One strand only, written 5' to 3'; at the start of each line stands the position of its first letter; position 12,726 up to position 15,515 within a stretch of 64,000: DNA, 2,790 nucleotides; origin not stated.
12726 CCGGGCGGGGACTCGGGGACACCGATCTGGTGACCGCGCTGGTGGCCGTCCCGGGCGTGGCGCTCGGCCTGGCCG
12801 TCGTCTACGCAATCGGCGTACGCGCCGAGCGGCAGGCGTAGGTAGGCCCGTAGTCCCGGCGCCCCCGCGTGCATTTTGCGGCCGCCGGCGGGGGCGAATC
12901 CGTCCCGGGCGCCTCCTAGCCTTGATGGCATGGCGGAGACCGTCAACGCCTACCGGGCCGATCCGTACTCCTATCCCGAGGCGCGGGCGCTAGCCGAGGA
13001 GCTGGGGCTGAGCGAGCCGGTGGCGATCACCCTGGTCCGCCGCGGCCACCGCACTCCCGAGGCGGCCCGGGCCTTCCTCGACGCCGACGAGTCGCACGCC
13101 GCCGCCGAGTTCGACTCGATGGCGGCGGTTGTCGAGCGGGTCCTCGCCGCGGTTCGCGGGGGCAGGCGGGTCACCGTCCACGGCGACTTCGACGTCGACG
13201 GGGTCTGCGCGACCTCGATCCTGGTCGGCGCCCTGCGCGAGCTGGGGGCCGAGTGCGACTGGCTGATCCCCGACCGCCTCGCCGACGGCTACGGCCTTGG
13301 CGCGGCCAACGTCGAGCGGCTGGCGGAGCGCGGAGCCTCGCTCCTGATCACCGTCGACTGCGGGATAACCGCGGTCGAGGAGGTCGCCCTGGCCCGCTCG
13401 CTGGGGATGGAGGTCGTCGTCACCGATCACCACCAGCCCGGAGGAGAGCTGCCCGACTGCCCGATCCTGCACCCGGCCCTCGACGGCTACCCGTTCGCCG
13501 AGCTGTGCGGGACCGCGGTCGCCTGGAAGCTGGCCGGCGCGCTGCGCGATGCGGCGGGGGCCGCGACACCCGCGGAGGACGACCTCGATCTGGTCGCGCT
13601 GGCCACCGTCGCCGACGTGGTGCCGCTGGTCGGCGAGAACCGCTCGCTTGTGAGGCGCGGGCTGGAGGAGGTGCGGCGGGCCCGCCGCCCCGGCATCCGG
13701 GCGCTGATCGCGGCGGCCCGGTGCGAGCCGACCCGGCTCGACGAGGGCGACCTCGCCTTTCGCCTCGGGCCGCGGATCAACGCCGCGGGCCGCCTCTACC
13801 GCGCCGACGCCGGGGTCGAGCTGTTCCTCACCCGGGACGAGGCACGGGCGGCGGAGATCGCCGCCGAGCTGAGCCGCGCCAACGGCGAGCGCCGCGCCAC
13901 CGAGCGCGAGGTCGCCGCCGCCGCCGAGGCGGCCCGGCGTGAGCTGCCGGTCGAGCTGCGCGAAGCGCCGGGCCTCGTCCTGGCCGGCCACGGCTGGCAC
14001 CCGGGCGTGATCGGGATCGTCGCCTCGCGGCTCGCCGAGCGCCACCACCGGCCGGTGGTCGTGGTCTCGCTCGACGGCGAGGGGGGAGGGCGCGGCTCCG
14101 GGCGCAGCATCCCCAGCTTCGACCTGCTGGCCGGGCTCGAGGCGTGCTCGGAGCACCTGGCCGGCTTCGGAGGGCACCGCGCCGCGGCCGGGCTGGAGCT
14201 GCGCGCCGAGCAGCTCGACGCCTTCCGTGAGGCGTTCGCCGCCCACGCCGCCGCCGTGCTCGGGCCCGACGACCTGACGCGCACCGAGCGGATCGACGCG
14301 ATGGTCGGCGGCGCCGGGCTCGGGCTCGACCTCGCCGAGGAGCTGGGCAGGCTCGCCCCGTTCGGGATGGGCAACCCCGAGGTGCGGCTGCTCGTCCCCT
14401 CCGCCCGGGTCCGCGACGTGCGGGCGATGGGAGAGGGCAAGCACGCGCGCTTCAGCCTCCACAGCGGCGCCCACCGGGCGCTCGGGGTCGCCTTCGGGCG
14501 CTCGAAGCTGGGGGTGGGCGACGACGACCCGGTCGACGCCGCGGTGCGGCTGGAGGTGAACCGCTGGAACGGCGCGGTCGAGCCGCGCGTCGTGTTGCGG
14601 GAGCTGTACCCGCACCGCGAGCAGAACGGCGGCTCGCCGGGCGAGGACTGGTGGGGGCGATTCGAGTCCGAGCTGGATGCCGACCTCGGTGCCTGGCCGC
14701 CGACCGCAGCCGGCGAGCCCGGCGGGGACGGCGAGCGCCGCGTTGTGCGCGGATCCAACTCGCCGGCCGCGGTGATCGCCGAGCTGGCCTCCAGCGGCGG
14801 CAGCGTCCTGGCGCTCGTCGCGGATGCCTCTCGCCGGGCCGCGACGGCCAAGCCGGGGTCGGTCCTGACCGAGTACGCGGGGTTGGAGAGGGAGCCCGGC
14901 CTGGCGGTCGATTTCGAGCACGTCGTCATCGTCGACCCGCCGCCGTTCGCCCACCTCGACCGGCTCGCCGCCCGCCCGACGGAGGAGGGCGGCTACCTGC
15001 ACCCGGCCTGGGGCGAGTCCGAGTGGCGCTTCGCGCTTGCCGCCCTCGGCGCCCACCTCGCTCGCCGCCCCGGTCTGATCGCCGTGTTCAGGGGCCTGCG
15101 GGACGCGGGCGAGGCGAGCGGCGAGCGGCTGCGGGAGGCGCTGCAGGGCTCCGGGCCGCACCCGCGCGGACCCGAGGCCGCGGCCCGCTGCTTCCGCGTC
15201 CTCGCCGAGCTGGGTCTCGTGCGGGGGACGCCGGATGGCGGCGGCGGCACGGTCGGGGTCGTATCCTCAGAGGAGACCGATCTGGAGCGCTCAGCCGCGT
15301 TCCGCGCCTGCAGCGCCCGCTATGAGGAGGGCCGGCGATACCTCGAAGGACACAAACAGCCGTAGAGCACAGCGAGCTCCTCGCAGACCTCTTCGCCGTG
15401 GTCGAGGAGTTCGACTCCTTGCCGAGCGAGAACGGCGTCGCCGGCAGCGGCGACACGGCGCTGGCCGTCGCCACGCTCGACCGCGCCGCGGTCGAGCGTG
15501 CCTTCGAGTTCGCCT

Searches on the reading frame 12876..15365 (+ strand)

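Call 16: search_protein_families(library=pfam, proteins=[window:12876-15365:+])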
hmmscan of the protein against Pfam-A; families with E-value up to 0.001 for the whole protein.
window:12876-15365:+ (829 aa): 3 families
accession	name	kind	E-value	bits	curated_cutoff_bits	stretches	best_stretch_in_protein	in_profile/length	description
PF01368.27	DHH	-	5.1e-22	78.9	28.1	1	98-244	1-125/125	DHH family, N-terminal domain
PF17768.7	RecJ_OB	-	1.1e-18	67.7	27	1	473-575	1-106/107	RecJ OB domain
PF02272.25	DHHA1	-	6.9e-15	55.8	25.9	1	367-456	5-98/102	DHHA1 domain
